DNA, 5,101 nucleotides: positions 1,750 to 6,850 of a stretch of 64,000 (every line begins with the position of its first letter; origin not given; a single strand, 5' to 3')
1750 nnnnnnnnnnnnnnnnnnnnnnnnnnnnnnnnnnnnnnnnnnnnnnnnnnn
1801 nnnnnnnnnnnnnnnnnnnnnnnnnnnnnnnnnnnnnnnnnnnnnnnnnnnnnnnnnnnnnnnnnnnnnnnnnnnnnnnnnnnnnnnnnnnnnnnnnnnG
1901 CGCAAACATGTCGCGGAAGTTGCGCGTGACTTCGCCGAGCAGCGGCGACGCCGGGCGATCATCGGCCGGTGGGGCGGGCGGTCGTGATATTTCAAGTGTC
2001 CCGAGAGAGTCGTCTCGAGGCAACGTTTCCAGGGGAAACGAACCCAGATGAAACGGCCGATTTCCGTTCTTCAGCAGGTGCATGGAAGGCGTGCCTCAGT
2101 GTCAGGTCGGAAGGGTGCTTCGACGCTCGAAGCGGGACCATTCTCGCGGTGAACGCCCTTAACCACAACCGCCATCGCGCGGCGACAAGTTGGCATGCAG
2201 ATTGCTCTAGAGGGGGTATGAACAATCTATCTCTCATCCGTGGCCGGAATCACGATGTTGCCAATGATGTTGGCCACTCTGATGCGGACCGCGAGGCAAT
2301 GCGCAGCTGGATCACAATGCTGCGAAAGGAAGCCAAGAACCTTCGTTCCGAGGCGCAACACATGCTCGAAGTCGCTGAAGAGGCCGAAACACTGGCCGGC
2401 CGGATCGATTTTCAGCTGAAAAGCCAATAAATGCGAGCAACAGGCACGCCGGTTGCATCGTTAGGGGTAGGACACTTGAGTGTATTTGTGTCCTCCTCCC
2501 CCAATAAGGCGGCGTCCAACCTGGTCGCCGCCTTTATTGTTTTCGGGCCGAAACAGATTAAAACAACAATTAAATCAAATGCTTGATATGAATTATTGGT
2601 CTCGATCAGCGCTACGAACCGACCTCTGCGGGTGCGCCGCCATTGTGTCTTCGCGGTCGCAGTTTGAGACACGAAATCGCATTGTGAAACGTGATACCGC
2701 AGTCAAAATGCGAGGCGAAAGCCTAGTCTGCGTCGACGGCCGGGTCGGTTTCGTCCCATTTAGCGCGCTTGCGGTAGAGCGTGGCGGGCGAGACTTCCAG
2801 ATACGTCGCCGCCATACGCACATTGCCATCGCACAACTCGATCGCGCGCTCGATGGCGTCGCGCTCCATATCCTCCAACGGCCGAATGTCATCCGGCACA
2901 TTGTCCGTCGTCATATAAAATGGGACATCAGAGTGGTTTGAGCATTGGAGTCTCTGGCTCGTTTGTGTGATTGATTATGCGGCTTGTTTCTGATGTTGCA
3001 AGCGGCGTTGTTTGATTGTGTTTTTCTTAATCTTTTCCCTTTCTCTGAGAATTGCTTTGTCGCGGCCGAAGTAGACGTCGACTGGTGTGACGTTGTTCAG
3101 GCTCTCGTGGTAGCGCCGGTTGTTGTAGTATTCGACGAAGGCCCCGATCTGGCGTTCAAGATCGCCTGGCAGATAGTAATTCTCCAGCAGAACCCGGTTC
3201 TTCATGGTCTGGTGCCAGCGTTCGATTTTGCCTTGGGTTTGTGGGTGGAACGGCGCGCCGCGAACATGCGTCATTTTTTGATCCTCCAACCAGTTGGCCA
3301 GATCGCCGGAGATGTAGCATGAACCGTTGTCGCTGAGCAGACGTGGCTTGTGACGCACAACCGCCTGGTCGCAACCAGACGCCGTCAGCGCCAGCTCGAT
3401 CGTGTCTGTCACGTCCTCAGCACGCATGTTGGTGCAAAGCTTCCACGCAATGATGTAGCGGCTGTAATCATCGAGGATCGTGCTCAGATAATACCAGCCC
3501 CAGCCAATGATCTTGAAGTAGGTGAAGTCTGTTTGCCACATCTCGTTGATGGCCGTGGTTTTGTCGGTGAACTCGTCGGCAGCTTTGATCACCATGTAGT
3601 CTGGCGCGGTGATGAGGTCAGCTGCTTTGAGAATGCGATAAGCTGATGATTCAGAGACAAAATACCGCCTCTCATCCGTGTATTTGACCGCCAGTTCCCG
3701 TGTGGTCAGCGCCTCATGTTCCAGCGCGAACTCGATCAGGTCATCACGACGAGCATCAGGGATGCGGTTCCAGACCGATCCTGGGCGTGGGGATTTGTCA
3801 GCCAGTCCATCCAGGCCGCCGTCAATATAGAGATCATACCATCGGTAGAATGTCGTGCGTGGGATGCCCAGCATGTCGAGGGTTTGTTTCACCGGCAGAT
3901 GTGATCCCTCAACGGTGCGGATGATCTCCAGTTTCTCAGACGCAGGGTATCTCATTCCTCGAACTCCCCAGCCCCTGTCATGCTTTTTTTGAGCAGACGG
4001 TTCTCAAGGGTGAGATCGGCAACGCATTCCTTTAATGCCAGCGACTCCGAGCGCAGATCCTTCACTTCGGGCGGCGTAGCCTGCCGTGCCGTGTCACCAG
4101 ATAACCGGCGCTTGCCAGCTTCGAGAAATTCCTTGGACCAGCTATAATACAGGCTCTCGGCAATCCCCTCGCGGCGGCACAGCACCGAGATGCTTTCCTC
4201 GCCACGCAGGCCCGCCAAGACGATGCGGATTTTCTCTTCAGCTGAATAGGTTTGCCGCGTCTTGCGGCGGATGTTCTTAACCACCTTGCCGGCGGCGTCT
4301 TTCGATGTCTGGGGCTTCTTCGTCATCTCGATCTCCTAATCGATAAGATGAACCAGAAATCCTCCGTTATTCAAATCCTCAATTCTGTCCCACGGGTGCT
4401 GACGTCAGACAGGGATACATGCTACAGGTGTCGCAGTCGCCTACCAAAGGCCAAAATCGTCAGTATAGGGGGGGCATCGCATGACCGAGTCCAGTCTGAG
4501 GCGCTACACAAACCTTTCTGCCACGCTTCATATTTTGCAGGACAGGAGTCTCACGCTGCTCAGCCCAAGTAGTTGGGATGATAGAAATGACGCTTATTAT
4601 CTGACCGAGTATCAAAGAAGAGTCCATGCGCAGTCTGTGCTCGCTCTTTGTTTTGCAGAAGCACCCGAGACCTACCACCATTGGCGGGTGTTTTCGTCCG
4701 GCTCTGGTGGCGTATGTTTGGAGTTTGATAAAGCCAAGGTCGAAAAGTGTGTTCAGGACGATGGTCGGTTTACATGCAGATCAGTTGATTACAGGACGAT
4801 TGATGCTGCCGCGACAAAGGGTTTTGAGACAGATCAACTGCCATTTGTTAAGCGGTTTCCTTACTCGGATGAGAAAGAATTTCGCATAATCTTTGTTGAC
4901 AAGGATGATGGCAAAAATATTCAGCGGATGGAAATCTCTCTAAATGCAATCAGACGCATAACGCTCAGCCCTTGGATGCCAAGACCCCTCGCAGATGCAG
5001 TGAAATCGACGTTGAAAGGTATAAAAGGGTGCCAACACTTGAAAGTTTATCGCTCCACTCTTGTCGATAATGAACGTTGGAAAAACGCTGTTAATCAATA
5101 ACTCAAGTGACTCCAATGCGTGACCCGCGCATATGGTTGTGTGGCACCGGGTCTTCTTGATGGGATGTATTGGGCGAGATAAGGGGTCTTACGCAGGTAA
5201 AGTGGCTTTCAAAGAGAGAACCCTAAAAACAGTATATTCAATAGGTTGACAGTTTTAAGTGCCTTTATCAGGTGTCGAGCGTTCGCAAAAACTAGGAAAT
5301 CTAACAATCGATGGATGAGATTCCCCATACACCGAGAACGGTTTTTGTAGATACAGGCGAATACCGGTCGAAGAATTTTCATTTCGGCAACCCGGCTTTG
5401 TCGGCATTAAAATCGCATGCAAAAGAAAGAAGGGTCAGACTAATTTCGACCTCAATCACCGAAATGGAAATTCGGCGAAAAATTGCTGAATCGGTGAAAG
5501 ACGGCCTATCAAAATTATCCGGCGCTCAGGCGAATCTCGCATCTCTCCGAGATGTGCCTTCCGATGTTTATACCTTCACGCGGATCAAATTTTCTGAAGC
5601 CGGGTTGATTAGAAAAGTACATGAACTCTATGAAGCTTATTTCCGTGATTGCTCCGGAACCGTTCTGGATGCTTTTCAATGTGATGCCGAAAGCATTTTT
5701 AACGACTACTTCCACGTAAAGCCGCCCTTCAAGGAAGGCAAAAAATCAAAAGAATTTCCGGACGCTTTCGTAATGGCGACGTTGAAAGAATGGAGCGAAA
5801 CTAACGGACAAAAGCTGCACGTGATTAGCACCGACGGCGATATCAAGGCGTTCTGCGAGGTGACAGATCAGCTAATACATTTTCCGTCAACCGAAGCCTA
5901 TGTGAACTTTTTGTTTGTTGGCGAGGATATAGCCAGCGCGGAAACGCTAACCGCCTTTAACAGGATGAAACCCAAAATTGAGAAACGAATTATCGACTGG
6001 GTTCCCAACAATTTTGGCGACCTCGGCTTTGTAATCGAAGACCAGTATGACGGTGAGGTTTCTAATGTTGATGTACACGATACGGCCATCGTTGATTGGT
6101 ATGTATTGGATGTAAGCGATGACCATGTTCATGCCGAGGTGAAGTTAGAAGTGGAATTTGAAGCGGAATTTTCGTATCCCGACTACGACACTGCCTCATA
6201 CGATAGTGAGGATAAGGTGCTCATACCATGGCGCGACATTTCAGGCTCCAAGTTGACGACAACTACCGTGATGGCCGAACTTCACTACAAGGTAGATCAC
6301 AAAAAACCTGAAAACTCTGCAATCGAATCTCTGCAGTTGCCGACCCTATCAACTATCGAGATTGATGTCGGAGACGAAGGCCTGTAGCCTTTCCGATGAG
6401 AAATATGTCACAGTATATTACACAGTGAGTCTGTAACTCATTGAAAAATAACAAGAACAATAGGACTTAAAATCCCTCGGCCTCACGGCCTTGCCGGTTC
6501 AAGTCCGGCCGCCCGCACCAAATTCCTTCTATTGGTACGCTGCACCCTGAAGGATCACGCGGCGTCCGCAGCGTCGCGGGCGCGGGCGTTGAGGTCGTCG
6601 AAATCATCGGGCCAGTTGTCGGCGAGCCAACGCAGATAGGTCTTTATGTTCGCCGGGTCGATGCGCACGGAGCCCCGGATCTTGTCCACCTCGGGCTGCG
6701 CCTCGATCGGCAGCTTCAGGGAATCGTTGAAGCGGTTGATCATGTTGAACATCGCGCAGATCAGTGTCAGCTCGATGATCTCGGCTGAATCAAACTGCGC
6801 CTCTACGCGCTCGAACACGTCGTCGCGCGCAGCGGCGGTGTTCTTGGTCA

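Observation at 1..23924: Three mechanistically distinct dehalogenase types within 24 kb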

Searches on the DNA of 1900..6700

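Call 65: search_rna_families(source=window, start=1900, end=6700, threshold=evalue, max_evalue=1)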
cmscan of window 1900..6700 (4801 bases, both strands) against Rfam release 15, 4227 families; matches with E-value up to 1: 0.
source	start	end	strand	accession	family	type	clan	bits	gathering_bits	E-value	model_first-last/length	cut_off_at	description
